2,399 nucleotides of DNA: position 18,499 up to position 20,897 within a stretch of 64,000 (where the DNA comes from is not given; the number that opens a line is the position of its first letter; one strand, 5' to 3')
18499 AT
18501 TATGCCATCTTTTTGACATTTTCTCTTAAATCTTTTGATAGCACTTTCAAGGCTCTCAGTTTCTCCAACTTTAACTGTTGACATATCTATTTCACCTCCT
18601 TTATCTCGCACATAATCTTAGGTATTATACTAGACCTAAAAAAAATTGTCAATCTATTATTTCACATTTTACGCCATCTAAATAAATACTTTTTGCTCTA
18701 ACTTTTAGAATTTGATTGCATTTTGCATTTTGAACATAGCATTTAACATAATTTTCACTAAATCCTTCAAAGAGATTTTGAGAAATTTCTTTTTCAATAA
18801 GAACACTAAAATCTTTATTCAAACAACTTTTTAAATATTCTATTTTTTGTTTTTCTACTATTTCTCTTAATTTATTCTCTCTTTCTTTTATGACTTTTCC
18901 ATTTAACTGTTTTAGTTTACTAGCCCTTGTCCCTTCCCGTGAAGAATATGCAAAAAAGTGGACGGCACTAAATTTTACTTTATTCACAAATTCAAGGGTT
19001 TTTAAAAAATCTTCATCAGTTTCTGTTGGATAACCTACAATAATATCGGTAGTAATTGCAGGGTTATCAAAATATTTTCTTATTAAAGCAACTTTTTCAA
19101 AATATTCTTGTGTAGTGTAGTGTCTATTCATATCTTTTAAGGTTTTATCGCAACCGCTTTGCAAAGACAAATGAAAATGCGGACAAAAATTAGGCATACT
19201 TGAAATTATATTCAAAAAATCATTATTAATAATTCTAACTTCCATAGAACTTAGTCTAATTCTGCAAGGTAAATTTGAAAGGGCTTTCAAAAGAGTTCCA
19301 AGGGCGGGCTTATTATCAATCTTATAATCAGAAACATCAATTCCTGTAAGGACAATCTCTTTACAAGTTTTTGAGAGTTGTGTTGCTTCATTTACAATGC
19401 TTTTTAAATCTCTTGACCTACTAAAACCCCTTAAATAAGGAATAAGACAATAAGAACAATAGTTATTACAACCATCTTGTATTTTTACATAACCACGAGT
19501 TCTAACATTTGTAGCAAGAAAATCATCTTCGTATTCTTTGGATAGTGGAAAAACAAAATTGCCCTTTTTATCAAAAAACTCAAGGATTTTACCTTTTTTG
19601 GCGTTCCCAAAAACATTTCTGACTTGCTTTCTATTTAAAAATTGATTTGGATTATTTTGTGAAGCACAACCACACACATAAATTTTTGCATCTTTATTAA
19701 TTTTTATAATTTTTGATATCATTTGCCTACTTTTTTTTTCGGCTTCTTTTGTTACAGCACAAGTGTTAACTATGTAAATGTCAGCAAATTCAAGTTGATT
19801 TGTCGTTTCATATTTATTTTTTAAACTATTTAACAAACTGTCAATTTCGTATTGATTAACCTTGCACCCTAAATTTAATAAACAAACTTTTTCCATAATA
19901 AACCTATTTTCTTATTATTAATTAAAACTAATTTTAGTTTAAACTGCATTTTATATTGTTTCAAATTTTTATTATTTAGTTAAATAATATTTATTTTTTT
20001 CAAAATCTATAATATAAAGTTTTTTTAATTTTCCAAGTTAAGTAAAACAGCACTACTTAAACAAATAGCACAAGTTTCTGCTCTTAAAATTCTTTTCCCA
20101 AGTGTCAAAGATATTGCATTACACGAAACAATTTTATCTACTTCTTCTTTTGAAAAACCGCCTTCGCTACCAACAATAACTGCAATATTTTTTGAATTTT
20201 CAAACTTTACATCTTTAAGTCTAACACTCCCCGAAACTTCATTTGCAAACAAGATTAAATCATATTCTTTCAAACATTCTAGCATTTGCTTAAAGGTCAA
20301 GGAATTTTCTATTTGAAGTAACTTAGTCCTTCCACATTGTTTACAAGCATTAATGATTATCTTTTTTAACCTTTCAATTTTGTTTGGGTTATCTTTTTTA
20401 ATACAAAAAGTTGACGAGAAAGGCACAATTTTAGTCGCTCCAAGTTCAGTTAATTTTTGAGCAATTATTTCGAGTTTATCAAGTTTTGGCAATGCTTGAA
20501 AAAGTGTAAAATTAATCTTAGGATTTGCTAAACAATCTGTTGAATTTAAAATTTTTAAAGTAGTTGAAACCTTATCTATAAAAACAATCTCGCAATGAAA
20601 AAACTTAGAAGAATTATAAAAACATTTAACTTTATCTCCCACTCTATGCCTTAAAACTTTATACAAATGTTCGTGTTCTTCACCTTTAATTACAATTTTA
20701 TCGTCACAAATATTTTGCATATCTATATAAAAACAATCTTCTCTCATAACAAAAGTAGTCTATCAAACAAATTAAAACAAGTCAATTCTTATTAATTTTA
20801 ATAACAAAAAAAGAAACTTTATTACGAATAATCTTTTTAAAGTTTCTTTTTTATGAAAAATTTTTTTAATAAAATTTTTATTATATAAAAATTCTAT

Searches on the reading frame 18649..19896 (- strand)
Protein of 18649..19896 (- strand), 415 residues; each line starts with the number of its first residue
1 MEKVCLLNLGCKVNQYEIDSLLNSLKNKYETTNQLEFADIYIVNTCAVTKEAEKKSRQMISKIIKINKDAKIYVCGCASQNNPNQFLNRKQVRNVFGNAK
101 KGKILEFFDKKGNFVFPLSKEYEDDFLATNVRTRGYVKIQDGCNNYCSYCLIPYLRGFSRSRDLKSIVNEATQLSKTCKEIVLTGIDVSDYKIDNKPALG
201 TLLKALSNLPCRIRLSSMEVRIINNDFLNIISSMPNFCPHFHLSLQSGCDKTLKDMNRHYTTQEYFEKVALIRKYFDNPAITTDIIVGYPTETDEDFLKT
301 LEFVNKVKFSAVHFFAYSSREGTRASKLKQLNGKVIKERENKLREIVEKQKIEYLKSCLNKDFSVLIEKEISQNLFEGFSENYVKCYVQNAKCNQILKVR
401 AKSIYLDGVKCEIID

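Call 76: search_protein_families(library=pfam, proteins=[window:18649-19896:-], max_evalue=0.001)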
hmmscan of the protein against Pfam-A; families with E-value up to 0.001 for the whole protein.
window:18649-19896:- (415 aa): 2 families
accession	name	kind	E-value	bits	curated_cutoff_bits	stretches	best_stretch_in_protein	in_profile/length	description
PF04055.27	Radical_SAM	-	4.9e-25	89.1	29.5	1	138-304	2-166/166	Radical SAM superfamily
PF00919.26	UPF0004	-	1e-22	80.4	27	1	3-97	1-98/98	Uncharacterized protein family UPF0004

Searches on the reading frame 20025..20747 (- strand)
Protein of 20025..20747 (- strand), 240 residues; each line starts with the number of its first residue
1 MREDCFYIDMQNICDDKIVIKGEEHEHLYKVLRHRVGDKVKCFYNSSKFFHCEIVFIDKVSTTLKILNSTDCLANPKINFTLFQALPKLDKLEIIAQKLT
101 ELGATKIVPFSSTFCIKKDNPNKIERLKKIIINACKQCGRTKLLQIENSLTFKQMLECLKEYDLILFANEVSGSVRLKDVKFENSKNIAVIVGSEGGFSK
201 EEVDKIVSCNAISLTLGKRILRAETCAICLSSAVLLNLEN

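Call 76: search_protein_families(library=pfam, proteins=[window:20025-20747:-], max_evalue=0.001)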
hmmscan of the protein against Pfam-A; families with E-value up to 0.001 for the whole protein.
window:20025-20747:- (240 aa): 2 families
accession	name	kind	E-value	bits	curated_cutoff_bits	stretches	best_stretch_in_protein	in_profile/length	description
PF04452.19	Methyltrans_RNA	-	1.4e-44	152.1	23.9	1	77-234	4-164/165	RNA methyltransferase domain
PF20260.4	PUA_4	-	4.1e-09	36.8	23.9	1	20-65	1-46/48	RNA methyltransferase PUA domain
